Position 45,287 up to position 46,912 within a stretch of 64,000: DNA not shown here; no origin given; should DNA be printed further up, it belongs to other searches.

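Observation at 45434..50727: Two paralogs of an unrecognised domain with different targeting, echoing the ExoK/ExsH arrangement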

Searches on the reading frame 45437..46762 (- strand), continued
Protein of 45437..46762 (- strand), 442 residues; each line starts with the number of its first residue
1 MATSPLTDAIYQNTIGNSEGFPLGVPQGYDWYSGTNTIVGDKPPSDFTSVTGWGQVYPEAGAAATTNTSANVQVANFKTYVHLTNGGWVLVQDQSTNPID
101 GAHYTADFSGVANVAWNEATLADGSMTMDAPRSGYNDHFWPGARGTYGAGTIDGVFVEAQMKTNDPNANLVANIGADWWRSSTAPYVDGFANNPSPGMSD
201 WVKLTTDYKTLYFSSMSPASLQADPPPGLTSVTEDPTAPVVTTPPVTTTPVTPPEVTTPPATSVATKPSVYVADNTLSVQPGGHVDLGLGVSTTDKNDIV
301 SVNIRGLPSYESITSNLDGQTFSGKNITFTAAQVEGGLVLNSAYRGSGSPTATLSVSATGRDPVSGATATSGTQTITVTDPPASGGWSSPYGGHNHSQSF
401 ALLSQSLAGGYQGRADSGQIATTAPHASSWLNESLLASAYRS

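Call 68: fold_search(model_id=the predicted structure, library=pdb)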
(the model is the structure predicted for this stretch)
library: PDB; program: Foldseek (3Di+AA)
matches with E <= 10: 1572; with E <= 0.001: 21
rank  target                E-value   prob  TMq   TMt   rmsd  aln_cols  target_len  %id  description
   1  3f83                  6.0e-07  1.00  0.17  0.15  20.2       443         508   10  Structure of fusion complex of the minor pilin CfaE and major pilin CfaB of CFA/I pili from ETEC E. coli (released 2009-08-11)
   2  5cyl_A                7.0e-06  0.97  0.16  0.19  21.9       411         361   11  Crystal structure of the CupB6 tip adhesin from Pseudomonas aeruginosa (released 2016-10-05)
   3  5cyl_C                2.6e-05  0.87  0.15  0.18  22.8       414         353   10  Crystal structure of the CupB6 tip adhesin from Pseudomonas aeruginosa (released 2016-10-05)
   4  5cyl_E                5.1e-05  0.77  0.14  0.17  22.6       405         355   11  Crystal structure of the CupB6 tip adhesin from Pseudomonas aeruginosa (released 2016-10-05)
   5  5dza                  6.3e-05  0.77  0.13  0.17  19.5       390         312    9  Streptococcus agalactiae AgI/II polypeptide BspA C terminal domain (WT) (released 2016-06-22)
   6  7wqv_N                2.1e-04  0.87  0.13  0.22  20.2       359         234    8  Crystal structure of a neutralizing monoclonal antibody (Ab08) in complex with SARS-CoV-2 receptor-binding domain (RBD (released 2023-01-25)
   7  4z23                  2.3e-04  0.60  0.13  0.17  19.7       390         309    9  BspA_C_WT (released 2016-06-29)
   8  3opu_D                2.3e-04  0.51  0.12  0.14  17.3       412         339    7  Crystal structure of the C-terminal domain of Streptococcus mutans surface protein SpaP (released 2011-01-19)
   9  5dz9                  2.9e-04  0.51  0.13  0.16  19.1       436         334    9  Streptococcus agalactiae AgI/II polypeptide BspA C-terminal domain (Mut) (released 2016-06-22)
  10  7wqv_J                3.3e-04  0.69  0.12  0.19  19.3       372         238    7  Crystal structure of a neutralizing monoclonal antibody (Ab08) in complex with SARS-CoV-2 receptor-binding domain (RBD (released 2023-01-25)
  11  7d5r_B                4.8e-04  0.91  0.17  0.13  20.0       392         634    5  Structure of the Ca2+-bound C646A mutant of peptidylarginine deiminase type III (PAD3) (released 2021-06-02)
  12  3irp                  4.8e-04  0.90  0.18  0.19  16.1       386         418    8  Crystal structure of functional region of UafA from Staphylococcus saprophyticus at 1.50 angstrom resolution (released 2010-09-08)
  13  7wqv_B                6.6e-04  0.63  0.13  0.20  20.4       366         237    7  Crystal structure of a neutralizing monoclonal antibody (Ab08) in complex with SARS-CoV-2 receptor-binding domain (RBD (released 2023-01-25)
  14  4be6_A                7.8e-04  0.82  0.14  0.24  18.1       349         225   10  V. cholera biofilm scaffolding protein RbmA (released 2013-12-18)
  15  9hcj_10               7.8e-04  0.72  0.16  0.04  22.0       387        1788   12  D. discoideum nuclear pore complex (released 2024-12-25)
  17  9kvu                  8.2e-04  1.00  0.15  0.53   6.6       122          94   16  Structure of B1 domain in the bifunctional enzyme CelAly (released 2026-03-18)
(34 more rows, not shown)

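Call 73: find_encoding_contigs(protein=P0132, flank=10000, max_places=1)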
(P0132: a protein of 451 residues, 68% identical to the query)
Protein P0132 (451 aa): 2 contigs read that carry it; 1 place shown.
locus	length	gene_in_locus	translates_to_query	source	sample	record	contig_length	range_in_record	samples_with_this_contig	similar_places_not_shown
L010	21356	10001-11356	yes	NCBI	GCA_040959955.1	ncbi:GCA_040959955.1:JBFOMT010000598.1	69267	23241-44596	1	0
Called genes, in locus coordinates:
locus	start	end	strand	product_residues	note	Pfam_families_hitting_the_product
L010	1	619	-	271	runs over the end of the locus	PF00483:NTP_transferase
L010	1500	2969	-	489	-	PF13727:CoA_binding_3, PF02397:Bac_transf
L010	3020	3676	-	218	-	PF13545:HTH_Crp_2, PF00325:Crp (weak)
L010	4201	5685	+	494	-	-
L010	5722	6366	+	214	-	-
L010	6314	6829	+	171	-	-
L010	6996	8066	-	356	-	-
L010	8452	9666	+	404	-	PF01757:Acyl_transf_3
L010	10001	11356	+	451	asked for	-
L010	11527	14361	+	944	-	PF03412:Peptidase_C39, PF00664:ABC_membrane, PF00005:ABC_tran, PF02463:SMC_N (faint)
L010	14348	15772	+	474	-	PF25919:BSH_CusB (faint), PF25917:BSH_RND, PF25973:BSH_CzcB (faint), PF25988:HH_CyaD, PF25994:HH_AprE, PF26002:Beta-barrel_AprE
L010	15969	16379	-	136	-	-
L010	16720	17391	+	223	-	PF00072:Response_reg, PF00196:GerE, PF08281:Sigma70_r4_2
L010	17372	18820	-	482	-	PF07536:HWE_HK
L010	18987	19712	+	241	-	PF00196:GerE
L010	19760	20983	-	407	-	PF00501:AMP-binding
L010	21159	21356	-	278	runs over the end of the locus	PF00005:ABC_tran, PF13304:AAA_21 (faint)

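Call 74: find_encoding_contigs(protein=P0137, flank=10000, max_places=1)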
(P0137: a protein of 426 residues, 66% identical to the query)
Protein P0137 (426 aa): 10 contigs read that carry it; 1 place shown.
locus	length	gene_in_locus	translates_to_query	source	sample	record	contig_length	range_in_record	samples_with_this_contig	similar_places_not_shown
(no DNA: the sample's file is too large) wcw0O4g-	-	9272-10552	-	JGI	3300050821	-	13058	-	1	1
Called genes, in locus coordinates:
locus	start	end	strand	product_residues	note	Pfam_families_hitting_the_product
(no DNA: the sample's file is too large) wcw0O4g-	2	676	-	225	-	?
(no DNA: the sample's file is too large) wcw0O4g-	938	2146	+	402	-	PF04932:Wzy_C (weak)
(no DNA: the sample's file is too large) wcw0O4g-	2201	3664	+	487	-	PF16640:Big_3_5 (faint), PF19077:Big_13, PF17936:Big_6, PF19077:Big_13, PF17936:Big_6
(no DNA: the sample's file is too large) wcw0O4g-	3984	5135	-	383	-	PF01757:Acyl_transf_3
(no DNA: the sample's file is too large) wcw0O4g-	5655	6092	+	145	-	-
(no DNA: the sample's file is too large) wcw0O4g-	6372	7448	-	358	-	-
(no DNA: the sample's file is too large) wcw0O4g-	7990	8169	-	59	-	-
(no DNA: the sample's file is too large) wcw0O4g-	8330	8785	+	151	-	-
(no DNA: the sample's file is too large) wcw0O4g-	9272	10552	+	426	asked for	-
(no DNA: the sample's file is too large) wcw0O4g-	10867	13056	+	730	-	?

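Call 75: find_encoding_contigs(protein=P0122, flank=10000, max_places=2)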
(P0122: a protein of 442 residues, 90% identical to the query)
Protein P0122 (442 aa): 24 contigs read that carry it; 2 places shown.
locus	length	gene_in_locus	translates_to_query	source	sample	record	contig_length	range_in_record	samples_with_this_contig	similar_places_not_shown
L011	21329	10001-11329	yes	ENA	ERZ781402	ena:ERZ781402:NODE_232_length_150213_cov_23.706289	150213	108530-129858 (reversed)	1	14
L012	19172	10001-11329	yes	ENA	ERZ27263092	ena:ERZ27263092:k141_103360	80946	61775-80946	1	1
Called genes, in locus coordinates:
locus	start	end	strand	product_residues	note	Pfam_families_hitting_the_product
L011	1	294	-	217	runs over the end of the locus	PF02585:PIG-L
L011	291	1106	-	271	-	PF00483:NTP_transferase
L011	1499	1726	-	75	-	-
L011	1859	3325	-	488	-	PF13727:CoA_binding_3, PF02397:Bac_transf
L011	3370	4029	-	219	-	PF00027:cNMP_binding (weak), PF13545:HTH_Crp_2, PF00325:Crp (weak)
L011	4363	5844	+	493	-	-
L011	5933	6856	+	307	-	-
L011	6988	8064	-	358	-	-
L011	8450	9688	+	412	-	PF01757:Acyl_transf_3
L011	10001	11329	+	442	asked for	-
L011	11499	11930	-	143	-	PF03928:HbpS-like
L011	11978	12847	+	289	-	PF00378:ECH_1, PF16113:ECH_2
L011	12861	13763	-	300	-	PF00126:HTH_1, PF03466:LysR_substrate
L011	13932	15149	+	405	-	PF13433:Peripla_BP_5, PF13458:Peripla_BP_6, PF01094:ANF_receptor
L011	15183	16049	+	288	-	PF02653:BPD_transp_2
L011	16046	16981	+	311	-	PF02653:BPD_transp_2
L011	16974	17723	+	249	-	PF00005:ABC_tran, PF12399:BCA_ABC_TP_C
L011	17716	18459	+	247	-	PF00005:ABC_tran, PF13304:AAA_21 (weak)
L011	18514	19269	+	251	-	-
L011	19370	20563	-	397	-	PF02515:CoA_transf_3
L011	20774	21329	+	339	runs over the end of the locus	PF00106:adh_short (faint), PF01073:3Beta_HSD, PF01370:Epimerase, PF02719:Polysacc_synt_2, PF04321:RmlD_sub_bind, PF07993:NAD_binding_4 (weak), PF16363:GDP_Man_Dehyd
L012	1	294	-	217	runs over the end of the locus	PF02585:PIG-L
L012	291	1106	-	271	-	PF00483:NTP_transferase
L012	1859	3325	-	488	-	PF13727:CoA_binding_3, PF02397:Bac_transf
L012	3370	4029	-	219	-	PF00027:cNMP_binding (weak), PF13545:HTH_Crp_2, PF00325:Crp (weak)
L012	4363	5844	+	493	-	-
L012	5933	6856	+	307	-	-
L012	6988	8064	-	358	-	-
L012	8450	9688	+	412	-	PF01757:Acyl_transf_3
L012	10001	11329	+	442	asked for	-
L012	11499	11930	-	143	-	PF03928:HbpS-like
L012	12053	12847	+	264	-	PF00378:ECH_1, PF16113:ECH_2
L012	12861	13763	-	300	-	PF00126:HTH_1, PF03466:LysR_substrate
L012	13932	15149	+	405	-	PF13433:Peripla_BP_5, PF13458:Peripla_BP_6, PF01094:ANF_receptor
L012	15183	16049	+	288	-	PF02653:BPD_transp_2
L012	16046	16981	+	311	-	PF02653:BPD_transp_2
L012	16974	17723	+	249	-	PF00005:ABC_tran, PF12399:BCA_ABC_TP_C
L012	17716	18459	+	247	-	PF00005:ABC_tran, PF13304:AAA_21 (weak)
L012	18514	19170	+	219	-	?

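Call 82: search_protein_families(library=phrogs, proteins=[window:45437-46762:-], max_evalue=0.01)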
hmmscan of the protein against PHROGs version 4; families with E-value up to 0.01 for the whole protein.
window:45437-46762:- (442 aa): 0 families
